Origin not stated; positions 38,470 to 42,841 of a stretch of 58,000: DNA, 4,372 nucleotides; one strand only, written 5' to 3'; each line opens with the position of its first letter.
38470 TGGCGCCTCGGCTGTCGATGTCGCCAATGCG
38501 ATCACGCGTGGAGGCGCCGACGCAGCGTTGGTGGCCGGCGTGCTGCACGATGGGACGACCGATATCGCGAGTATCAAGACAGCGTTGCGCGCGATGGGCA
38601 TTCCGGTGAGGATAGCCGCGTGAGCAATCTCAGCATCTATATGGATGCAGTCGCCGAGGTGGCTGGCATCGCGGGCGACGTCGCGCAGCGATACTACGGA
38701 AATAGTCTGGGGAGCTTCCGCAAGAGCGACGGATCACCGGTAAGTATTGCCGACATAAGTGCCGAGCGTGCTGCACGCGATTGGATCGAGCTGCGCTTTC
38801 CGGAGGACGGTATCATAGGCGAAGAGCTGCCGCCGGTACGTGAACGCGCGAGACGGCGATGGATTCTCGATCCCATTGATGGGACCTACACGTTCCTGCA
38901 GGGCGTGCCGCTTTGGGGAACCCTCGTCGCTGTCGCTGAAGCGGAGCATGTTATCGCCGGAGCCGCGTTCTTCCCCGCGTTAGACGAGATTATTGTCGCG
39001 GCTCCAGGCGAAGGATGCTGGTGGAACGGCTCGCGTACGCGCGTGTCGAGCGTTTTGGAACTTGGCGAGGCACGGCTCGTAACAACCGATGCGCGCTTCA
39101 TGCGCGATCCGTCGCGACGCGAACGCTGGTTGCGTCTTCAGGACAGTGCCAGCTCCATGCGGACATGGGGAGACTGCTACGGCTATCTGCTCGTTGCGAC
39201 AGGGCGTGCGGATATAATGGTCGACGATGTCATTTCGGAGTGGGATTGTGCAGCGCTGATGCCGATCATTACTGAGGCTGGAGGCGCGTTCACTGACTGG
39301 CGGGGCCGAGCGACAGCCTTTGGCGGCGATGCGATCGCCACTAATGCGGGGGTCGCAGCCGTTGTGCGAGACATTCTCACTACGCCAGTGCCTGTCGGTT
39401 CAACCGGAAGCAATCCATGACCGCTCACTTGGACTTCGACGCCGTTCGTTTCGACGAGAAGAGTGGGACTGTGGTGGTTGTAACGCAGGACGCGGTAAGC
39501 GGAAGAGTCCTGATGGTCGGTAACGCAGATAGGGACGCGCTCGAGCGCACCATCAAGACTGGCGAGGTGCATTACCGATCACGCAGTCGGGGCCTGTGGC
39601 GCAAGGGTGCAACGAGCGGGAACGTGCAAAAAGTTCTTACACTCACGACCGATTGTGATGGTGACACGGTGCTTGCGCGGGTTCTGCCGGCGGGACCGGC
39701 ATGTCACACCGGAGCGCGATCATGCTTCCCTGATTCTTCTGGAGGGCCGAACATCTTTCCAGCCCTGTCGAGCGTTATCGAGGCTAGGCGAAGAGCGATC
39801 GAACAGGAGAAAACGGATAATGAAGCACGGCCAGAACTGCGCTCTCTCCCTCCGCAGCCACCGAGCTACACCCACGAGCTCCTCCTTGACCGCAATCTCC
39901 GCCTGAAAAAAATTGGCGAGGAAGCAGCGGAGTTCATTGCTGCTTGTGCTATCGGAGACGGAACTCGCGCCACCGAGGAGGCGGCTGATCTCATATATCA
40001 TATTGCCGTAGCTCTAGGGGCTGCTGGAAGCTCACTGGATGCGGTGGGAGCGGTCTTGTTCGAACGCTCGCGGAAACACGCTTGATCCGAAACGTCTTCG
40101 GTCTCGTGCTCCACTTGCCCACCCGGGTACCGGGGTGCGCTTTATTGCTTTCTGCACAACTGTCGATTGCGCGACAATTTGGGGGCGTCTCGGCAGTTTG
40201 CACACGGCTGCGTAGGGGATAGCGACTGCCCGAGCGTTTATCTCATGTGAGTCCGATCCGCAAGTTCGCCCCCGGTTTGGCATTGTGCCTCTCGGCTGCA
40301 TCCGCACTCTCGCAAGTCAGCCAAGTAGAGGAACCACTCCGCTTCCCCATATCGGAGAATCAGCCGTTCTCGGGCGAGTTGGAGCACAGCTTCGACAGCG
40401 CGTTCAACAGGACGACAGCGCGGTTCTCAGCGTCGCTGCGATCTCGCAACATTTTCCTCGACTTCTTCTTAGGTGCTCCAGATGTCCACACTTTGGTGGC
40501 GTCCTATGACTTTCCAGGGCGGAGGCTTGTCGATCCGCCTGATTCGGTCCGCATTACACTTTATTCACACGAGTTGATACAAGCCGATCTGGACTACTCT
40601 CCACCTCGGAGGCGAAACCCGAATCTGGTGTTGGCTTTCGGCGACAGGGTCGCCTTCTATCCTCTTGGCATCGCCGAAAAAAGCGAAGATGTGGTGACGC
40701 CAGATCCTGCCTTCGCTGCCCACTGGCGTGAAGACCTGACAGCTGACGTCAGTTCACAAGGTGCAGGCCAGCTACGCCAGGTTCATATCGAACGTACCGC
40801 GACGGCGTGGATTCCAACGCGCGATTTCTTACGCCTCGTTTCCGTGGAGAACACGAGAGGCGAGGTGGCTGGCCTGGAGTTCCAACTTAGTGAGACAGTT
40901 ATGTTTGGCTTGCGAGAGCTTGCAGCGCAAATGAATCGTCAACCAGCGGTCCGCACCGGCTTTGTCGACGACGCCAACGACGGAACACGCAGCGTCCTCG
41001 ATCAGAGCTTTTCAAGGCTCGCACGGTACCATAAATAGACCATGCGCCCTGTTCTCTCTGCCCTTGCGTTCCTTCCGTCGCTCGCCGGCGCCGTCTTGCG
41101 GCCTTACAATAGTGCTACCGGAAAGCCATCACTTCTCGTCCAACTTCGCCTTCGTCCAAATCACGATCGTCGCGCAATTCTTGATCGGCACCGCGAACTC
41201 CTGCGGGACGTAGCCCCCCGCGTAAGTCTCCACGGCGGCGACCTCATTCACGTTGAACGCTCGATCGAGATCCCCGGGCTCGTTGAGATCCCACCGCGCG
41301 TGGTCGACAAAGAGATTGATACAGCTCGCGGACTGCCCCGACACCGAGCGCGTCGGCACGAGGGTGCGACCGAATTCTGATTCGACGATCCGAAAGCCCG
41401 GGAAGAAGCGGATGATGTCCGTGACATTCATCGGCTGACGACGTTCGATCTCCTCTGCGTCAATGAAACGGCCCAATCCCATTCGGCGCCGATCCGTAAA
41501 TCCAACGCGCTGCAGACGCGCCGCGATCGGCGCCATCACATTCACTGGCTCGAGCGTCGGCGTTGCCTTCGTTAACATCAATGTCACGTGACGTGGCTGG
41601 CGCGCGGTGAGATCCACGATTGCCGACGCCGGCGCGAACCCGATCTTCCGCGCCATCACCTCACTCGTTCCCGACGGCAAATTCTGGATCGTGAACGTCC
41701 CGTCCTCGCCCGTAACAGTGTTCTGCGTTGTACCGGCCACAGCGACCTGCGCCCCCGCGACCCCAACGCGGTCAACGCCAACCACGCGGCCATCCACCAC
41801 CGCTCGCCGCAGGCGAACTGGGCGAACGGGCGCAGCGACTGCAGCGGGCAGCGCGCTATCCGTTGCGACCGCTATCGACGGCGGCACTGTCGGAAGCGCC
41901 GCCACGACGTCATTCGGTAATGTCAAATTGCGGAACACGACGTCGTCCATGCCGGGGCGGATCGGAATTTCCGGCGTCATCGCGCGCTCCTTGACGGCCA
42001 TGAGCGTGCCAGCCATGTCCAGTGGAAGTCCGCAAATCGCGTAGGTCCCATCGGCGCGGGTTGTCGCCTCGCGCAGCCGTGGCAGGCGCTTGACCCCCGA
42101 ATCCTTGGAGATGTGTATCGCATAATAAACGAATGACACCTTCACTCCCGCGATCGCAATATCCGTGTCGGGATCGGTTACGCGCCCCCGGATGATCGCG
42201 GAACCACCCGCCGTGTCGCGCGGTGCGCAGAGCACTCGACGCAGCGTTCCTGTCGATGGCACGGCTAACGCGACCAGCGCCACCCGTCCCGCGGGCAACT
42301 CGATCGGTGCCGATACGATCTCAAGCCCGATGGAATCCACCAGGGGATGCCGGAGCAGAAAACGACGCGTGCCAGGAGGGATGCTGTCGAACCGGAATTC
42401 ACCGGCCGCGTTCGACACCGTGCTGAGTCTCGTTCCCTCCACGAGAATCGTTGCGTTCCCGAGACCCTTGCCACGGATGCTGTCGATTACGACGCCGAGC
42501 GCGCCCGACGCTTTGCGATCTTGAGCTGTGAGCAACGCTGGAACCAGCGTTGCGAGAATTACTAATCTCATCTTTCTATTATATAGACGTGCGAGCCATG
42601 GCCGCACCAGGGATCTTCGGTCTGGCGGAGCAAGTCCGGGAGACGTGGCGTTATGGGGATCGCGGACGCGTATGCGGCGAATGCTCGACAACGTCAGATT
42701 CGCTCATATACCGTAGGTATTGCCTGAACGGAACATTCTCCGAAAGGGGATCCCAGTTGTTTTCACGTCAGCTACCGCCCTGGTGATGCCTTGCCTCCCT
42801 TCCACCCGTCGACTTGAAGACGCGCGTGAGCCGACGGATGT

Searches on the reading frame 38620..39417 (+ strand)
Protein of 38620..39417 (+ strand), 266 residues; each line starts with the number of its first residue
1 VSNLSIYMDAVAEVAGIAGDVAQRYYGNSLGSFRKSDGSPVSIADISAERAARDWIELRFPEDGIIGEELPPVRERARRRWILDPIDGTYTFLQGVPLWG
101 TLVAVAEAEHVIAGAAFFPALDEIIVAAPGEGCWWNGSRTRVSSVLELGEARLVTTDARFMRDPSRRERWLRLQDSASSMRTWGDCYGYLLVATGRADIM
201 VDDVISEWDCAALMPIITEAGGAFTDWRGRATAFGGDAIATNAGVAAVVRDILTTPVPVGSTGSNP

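Call 28: search_protein_families(library=pfam, proteins=[window:38620-39417:+], max_evalue=0.001)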
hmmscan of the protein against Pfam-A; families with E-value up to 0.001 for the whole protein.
window:38620-39417:+ (266 aa): 1 family
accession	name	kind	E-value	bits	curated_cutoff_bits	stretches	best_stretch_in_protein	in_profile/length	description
PF00459.30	Inositol_P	-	6.3e-42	144.4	27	1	12-240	10-246/271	Inositol monophosphatase family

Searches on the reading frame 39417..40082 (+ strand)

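Call 28: search_protein_families(library=pfam, proteins=[window:39417-40082:+], max_evalue=0.001)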
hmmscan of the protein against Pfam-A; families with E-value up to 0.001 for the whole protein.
window:39417-40082:+ (222 aa): 2 families
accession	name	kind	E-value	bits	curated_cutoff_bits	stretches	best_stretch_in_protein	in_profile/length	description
PF01502.23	PRA-CH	-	6.3e-28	96.9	27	1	33-104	1-73/74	Phosphoribosyl-AMP cyclohydrolase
PF01503.22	PRA-PH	-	5.6e-13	49.6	21.3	1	145-214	14-82/86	Phosphoribosyl-ATP pyrophosphohydrolase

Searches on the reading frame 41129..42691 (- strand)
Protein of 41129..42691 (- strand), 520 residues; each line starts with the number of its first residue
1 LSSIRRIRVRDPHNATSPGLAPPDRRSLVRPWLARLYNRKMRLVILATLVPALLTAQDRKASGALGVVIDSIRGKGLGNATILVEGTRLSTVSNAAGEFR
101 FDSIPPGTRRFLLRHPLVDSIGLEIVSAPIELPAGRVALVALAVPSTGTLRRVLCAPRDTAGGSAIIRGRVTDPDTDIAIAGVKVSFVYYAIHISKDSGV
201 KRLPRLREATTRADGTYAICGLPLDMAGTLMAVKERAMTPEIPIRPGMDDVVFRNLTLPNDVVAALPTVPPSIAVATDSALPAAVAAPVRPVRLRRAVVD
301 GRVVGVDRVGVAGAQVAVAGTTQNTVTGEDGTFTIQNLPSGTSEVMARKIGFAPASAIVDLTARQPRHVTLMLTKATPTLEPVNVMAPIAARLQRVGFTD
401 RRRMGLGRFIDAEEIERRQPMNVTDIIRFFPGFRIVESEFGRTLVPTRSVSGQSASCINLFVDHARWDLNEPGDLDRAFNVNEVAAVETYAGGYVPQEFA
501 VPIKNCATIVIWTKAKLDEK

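Call 3: search_protein_families(library=pfam, proteins=[window:41129-42691:-], max_evalue=0.1)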
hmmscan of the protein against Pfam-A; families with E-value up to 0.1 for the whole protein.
window:41129-42691:- (520 aa): 9 families
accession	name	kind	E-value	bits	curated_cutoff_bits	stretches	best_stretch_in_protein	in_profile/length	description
PF13620.12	CarboxypepD_reg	-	2.1e-27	95.7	32.3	3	299-373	2-81/82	Carboxypeptidase regulatory-like domain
PF13715.12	CarbopepD_reg_2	-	1.5e-22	79.9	32.2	2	301-385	3-88/88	CarboxypepD_reg-like domain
PF07715.20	Plug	-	3.7e-06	27.8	23.9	1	410-493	12-94/107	TonB-dependent Receptor Plug Domain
PF25020.1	TTR_TEN1-4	-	9.1e-05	22.8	27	1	295-336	5-48/86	Teneurin TTR-like domain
PF09430.16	EMC7_beta-sandw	-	0.00029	21.4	26.6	1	312-368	8-69/122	ER membrane protein complex subunit 7, beta-sandwich domain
PF17802.7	SpaA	-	0.002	18.7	23.1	0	320-342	28-53/91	Prealbumin-like fold domain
PF15976.11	CooC_C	-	0.016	15.6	29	0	301-336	21-54/93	CS1-pili formation C-terminal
PF17210.9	SdrD_B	-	0.021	15.5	29.7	0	308-347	21-64/112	SdrD B-like domain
PF23591.1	CILP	-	0.052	14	27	0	296-342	4-49/90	Cartilage intermediate layer protein 1-like domain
